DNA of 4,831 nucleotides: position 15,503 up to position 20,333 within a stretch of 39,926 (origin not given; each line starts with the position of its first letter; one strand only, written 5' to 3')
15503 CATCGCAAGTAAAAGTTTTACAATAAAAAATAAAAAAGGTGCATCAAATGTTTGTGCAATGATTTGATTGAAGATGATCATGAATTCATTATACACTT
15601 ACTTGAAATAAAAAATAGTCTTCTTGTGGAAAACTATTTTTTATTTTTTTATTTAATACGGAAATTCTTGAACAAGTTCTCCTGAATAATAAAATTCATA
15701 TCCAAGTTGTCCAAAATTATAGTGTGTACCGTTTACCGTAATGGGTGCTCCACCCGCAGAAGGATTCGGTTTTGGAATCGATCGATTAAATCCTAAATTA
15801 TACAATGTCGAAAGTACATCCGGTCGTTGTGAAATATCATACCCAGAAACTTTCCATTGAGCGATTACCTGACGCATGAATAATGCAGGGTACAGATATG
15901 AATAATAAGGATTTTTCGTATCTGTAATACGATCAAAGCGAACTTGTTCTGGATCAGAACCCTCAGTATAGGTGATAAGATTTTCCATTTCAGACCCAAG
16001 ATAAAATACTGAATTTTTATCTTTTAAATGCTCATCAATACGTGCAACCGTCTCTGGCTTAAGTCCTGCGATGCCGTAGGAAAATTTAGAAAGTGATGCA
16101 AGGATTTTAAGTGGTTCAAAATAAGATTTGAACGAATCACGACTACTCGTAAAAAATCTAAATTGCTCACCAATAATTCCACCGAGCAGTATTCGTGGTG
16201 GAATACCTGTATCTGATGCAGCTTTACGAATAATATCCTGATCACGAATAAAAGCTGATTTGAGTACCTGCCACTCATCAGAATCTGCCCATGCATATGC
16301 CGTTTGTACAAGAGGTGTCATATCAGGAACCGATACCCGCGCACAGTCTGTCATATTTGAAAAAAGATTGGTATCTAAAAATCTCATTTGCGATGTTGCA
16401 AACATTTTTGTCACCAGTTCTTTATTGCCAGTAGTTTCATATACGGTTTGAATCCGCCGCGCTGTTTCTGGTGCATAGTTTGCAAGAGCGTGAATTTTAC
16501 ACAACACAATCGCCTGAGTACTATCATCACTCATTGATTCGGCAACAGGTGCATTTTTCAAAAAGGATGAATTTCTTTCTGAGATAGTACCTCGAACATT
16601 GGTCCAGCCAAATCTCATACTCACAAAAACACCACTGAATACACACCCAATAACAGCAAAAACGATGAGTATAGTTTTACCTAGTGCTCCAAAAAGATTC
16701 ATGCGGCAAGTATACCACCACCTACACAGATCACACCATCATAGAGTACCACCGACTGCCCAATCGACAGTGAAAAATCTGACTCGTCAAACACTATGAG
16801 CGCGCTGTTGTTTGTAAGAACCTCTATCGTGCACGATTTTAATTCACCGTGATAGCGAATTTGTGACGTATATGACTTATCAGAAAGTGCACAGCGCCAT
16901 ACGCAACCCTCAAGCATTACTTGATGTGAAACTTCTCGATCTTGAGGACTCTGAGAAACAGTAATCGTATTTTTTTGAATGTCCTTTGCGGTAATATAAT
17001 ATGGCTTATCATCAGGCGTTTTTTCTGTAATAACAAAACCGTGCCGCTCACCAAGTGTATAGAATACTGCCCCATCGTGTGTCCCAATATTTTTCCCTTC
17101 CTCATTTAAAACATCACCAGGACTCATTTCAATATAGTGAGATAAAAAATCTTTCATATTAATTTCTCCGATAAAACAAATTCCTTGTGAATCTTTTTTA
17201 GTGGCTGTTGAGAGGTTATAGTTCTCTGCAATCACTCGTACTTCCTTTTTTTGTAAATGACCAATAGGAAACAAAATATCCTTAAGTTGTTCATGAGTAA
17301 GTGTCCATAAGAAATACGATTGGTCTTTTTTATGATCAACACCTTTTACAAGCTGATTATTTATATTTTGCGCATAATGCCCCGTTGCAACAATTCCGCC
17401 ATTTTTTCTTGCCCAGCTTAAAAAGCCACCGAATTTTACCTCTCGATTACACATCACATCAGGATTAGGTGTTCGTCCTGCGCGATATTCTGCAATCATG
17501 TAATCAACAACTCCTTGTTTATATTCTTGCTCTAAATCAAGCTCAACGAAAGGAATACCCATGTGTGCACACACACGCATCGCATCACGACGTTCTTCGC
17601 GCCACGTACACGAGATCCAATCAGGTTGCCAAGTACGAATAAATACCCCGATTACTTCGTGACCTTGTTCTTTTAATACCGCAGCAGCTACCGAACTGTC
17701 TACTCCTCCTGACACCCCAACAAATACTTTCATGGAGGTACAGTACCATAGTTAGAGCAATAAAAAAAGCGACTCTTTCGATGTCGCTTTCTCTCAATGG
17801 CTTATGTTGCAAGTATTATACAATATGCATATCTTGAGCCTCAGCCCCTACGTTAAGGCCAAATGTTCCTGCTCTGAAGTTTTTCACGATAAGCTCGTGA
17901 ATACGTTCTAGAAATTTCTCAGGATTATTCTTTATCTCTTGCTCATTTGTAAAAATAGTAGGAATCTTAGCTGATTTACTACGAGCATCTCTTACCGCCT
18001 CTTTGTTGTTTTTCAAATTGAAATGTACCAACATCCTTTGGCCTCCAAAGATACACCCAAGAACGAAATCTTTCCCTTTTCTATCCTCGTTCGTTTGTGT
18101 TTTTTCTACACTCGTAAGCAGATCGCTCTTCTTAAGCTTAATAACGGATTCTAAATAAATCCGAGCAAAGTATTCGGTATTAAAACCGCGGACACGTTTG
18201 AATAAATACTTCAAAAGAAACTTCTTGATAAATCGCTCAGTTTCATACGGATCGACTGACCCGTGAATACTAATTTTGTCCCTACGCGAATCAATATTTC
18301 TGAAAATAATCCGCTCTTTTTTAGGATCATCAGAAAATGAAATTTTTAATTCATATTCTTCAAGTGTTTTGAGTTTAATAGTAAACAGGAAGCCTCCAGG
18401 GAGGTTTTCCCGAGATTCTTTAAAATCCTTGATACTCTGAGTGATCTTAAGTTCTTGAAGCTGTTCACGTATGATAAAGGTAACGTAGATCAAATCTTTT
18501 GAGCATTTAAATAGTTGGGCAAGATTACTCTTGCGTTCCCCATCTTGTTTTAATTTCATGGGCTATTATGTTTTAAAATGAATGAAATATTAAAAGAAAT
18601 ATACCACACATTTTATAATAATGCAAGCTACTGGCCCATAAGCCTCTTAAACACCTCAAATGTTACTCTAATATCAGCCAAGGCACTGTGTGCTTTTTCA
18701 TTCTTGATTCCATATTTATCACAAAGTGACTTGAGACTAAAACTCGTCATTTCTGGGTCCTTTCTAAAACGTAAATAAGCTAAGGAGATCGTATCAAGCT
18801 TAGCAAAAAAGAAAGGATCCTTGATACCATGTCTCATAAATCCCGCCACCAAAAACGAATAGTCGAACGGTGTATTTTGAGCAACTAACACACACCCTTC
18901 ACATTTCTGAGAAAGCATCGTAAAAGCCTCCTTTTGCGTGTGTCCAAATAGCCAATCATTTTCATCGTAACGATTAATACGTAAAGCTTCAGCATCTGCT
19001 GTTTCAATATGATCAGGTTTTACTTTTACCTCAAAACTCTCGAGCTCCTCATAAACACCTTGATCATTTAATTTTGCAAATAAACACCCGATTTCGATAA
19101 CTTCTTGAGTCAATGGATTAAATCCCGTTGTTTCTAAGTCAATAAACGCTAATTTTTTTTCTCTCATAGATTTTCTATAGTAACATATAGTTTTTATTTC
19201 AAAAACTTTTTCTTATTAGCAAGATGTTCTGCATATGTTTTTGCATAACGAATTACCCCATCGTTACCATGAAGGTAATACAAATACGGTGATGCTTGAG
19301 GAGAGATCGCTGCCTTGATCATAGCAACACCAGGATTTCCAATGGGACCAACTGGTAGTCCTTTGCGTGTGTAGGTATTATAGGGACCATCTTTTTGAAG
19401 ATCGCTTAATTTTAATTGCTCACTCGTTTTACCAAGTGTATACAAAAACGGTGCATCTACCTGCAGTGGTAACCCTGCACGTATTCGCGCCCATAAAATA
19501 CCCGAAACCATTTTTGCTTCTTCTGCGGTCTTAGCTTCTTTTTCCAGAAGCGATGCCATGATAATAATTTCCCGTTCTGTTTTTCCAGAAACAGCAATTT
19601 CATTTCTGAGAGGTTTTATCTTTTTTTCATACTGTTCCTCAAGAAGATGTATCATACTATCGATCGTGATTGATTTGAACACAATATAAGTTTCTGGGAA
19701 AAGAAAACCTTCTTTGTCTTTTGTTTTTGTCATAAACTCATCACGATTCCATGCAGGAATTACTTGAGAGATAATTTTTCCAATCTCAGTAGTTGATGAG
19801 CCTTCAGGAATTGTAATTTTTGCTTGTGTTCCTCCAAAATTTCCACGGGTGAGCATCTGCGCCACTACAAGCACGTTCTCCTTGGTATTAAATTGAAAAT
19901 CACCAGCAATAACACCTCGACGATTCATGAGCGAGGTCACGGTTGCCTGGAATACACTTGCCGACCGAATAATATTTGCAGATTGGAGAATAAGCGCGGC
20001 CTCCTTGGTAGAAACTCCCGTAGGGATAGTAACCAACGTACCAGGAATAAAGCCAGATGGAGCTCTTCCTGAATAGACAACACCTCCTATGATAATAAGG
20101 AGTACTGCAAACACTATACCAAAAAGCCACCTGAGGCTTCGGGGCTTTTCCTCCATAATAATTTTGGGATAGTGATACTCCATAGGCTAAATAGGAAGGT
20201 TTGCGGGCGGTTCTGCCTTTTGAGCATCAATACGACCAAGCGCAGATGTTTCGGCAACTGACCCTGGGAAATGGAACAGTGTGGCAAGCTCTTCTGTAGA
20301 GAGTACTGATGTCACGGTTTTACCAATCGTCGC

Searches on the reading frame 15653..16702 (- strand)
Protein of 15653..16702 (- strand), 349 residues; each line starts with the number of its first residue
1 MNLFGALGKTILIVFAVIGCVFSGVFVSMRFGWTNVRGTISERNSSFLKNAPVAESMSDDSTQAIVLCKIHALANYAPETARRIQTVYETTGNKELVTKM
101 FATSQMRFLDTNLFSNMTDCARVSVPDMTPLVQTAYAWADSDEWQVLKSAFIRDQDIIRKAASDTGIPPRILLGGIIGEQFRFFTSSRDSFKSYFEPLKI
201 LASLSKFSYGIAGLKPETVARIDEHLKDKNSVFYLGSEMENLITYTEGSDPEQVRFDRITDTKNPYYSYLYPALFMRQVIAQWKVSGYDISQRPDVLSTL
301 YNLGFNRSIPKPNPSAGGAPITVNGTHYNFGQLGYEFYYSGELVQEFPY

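Call 75: search_protein_families(library=pfam, max_evalue=0.00001, proteins=[window:15653-16702:-])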
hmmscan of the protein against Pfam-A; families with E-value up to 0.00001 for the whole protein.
window:15653-16702:- (349 aa): 1 family
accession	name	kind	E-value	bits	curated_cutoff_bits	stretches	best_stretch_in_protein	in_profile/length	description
PF07182.16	DUF1402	-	3e-06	27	27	0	261-306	214-260/300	Protein of unknown function (DUF1402)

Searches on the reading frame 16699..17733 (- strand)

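Call 75: search_protein_families(library=pfam, max_evalue=0.00001, proteins=[window:16699-17733:-])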
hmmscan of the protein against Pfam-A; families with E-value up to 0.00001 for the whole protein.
window:16699-17733:- (344 aa): 4 families
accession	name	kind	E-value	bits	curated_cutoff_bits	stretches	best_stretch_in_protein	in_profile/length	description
PF03054.22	tRNA_Me_trans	-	8.9e-74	248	20.6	1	1-189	1-201/202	tRNA methyl transferase HUP domain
PF20259.3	tRNA_Me_trans_M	-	1.4e-18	66.6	27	1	194-261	1-66/66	tRNA methyl transferase PRC-barrel domain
PF20258.4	tRNA_Me_trans_C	-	3.1e-13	50.3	20.6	1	277-341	9-76/77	Aminomethyltransferase beta-barrel domain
PF02540.23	NAD_synthase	-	2e-06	27.6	21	0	2-173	20-167/242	NAD synthase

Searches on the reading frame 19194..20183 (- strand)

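Call 75: search_protein_families(library=pfam, max_evalue=0.00001, proteins=[window:19194-20183:-])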
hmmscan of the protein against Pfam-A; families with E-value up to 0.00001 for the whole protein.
window:19194-20183:- (329 aa): 1 family
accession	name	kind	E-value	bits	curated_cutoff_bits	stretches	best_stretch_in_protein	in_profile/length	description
PF02618.21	YceG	-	3.5e-65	220.7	32.4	1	51-326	1-275/275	YceG-like family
